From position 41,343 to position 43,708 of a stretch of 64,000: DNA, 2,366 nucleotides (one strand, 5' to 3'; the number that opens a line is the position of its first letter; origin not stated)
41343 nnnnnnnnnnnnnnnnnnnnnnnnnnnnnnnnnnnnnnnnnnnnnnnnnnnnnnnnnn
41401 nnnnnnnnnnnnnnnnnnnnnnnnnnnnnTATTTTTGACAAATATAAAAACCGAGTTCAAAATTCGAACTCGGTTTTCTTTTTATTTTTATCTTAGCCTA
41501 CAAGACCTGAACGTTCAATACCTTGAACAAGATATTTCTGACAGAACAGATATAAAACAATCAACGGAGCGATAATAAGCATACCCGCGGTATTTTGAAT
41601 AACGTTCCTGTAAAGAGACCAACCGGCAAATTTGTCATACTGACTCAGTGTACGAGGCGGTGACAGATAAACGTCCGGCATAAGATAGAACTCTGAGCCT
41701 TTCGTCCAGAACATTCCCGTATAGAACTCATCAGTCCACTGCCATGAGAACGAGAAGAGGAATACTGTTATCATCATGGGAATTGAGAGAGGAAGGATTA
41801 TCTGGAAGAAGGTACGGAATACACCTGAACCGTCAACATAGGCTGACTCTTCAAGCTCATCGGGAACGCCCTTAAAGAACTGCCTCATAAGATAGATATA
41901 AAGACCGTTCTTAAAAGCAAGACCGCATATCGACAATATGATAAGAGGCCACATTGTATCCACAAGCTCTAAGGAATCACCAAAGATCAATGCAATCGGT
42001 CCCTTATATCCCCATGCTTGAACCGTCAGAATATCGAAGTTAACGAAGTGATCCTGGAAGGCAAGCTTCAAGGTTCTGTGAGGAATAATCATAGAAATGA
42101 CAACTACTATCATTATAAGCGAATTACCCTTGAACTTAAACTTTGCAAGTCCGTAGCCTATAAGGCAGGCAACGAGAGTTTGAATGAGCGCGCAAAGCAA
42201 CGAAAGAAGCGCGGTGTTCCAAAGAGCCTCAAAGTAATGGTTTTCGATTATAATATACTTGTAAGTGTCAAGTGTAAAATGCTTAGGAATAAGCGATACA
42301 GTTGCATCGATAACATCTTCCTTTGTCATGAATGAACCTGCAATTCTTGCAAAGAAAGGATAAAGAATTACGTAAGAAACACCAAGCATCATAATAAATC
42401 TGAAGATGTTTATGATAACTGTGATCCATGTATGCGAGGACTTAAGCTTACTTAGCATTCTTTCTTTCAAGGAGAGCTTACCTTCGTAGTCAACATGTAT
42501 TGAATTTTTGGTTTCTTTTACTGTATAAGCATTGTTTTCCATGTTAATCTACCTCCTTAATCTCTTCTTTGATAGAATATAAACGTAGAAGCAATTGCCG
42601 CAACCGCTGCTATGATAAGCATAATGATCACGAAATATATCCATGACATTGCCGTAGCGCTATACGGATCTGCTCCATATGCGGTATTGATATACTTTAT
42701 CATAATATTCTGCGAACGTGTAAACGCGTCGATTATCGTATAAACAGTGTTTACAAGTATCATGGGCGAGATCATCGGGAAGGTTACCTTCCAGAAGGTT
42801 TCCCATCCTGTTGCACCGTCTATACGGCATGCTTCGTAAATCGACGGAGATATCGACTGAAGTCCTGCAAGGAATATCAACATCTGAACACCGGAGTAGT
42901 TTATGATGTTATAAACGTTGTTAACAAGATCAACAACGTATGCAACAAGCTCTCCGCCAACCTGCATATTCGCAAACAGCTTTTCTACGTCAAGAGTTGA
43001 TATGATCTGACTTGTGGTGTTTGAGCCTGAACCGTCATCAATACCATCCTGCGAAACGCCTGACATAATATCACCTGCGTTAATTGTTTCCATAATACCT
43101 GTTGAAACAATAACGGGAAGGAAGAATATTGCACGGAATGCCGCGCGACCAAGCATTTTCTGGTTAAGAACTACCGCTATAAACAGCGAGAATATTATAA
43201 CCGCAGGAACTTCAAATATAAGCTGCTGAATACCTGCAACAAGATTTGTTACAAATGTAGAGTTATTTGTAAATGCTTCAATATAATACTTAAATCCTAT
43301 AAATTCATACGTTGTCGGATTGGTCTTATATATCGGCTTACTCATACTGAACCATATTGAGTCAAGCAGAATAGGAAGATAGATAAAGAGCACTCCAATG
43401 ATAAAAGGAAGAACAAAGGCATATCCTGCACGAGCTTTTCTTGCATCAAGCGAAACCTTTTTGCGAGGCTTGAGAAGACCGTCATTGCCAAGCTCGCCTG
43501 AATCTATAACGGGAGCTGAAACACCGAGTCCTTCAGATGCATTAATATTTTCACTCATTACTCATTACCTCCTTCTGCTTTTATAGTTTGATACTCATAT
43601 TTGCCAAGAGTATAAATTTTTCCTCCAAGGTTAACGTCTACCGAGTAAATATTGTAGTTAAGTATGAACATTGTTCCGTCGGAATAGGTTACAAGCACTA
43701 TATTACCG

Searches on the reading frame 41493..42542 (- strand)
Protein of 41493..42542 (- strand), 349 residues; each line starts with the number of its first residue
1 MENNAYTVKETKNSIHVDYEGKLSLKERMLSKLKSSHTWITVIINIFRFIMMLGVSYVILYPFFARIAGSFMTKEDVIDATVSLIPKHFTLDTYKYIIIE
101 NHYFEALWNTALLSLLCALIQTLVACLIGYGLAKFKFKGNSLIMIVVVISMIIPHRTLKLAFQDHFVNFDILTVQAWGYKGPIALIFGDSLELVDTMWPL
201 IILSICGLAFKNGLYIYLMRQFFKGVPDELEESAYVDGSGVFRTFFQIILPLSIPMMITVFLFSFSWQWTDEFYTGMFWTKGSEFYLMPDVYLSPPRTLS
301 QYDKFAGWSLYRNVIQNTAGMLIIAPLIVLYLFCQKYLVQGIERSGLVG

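Call 3: search_protein_families(library=pfam, proteins=[window:41493-42542:-], max_evalue=0.01)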
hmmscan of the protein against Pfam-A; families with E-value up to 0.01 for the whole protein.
window:41493-42542:- (349 aa): 1 family
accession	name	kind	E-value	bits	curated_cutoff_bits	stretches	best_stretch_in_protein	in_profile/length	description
PF00528.27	BPD_transp_1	-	4.4e-14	53.1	26.4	1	127-343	3-183/184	Binding-protein-dependent transport system inner membrane component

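Call 4: search_protein_families(library=ncbifam, proteins=[window:41493-42542:-], max_evalue=0.01)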
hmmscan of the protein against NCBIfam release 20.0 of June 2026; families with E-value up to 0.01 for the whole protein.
window:41493-42542:- (349 aa): 15 families
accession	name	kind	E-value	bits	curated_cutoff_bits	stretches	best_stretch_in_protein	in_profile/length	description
NF040932.1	ABC_arch_GlcU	equivalog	1.1e-15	58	340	2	190-343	126-265/272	glucose ABC transporter permease GlcU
NF008231.0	PRK10998.1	equivalog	1.5e-15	57.6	261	1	50-346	18-293/296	maltose ABC transporter permease MalG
NF040839.1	tungstate_WtpB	equivalog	8.5e-13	48.5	340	1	95-265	34-190/251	tungstate ABC transporter permease WtpB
NF008210.0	PRK10973.1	equivalog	1.4e-12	47.9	297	1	216-280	159-223/281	sn-glycerol-3-phosphate ABC transporter permease UgpE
TIGR01581.1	Mo_ABC_porter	hypoth_equivalog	1.1e-08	34.8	210.3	1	100-265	16-168/225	ABC transporter permease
NF007047.0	PRK09500.1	equivalog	1.8e-08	34.3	326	1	56-168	14-121/257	spermidine/putrescine ABC transporter permease PotC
TIGR02139.1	permease_CysT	equivalog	3.1e-07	30.2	246.1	1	87-266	32-198/265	sulfate ABC transporter permease subunit CysT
NF006939.0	PRK09421.1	equivalog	3.2e-07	30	262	1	102-266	7-159/230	molybdate ABC transporter permease subunit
NF007044.0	PRK09497.1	equivalog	6.8e-07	29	348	1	53-262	14-212/285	spermidine/putrescine ABC transporter permease PotB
TIGR02141.1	modB_ABC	equivalog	3.6e-06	26.8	182.6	1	113-266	2-146/208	molybdate ABC transporter permease subunit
TIGR03262.1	PhnU2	equivalog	9.8e-05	21.2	593.25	1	88-265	315-474/546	putative 2-aminoethylphosphonate ABC transporter permease subunit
NF008232.0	PRK10999.1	equivalog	0.00014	20.7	392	1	216-266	391-445/520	maltose ABC transporter permease MalF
NF007852.0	PRK10561.1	equivalog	0.0002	21.3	335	1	82-273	47-231/295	sn-glycerol-3-phosphate ABC transporter permease UgpA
TIGR00969.1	3a0106s02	subfamily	0.00074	19.1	240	0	92-266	48-209/272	sulfate ABC transporter permease subunit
TIGR02140.1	permease_CysW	equivalog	0.0086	15.6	329.1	0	91-251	33-180/261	sulfate ABC transporter permease subunit CysW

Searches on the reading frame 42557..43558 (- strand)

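Call 3: search_protein_families(library=pfam, proteins=[window:42557-43558:-], max_evalue=0.01)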
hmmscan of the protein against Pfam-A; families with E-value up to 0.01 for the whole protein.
window:42557-43558:- (333 aa): 1 family
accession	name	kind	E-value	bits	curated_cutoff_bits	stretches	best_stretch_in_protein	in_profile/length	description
PF00528.27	BPD_transp_1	-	1.1e-10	41.9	26.4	1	221-330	64-176/184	Binding-protein-dependent transport system inner membrane component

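Call 4: search_protein_families(library=ncbifam, proteins=[window:42557-43558:-], max_evalue=0.01)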
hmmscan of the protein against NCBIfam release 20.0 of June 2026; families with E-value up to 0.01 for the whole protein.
window:42557-43558:- (333 aa): 9 families
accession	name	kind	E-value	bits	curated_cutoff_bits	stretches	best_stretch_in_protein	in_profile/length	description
NF007852.0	PRK10561.1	equivalog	8e-10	39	335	1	45-280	14-232/295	sn-glycerol-3-phosphate ABC transporter permease UgpA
NF040932.1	ABC_arch_GlcU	equivalog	2.8e-07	30.5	340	1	219-279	145-202/272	glucose ABC transporter permease GlcU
NF040931.1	ABC_arch_GlcT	equivalog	8.7e-07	28.9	360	1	217-326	150-256/278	glucose ABC transporter permease GlcT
TIGR00969.1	3a0106s02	subfamily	7.5e-06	25.6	240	1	233-275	166-208/272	sulfate ABC transporter permease subunit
NF008232.0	PRK10999.1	equivalog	2.5e-05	23.2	392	1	226-266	390-432/520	maltose ABC transporter permease MalF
TIGR01581.1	Mo_ABC_porter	hypoth_equivalog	4.2e-05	23.1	210.3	1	231-276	124-169/225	ABC transporter permease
NF008231.0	PRK10998.1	equivalog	6.9e-05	22.5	261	1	222-281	168-229/296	maltose ABC transporter permease MalG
NF037994.1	DcuC_1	equivalog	0.00079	18.3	100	1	82-209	45-172/389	C4-dicarboxylate transporter DcuC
TIGR02141.1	modB_ABC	equivalog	0.0036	17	182.6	0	233-272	103-142/208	molybdate ABC transporter permease subunit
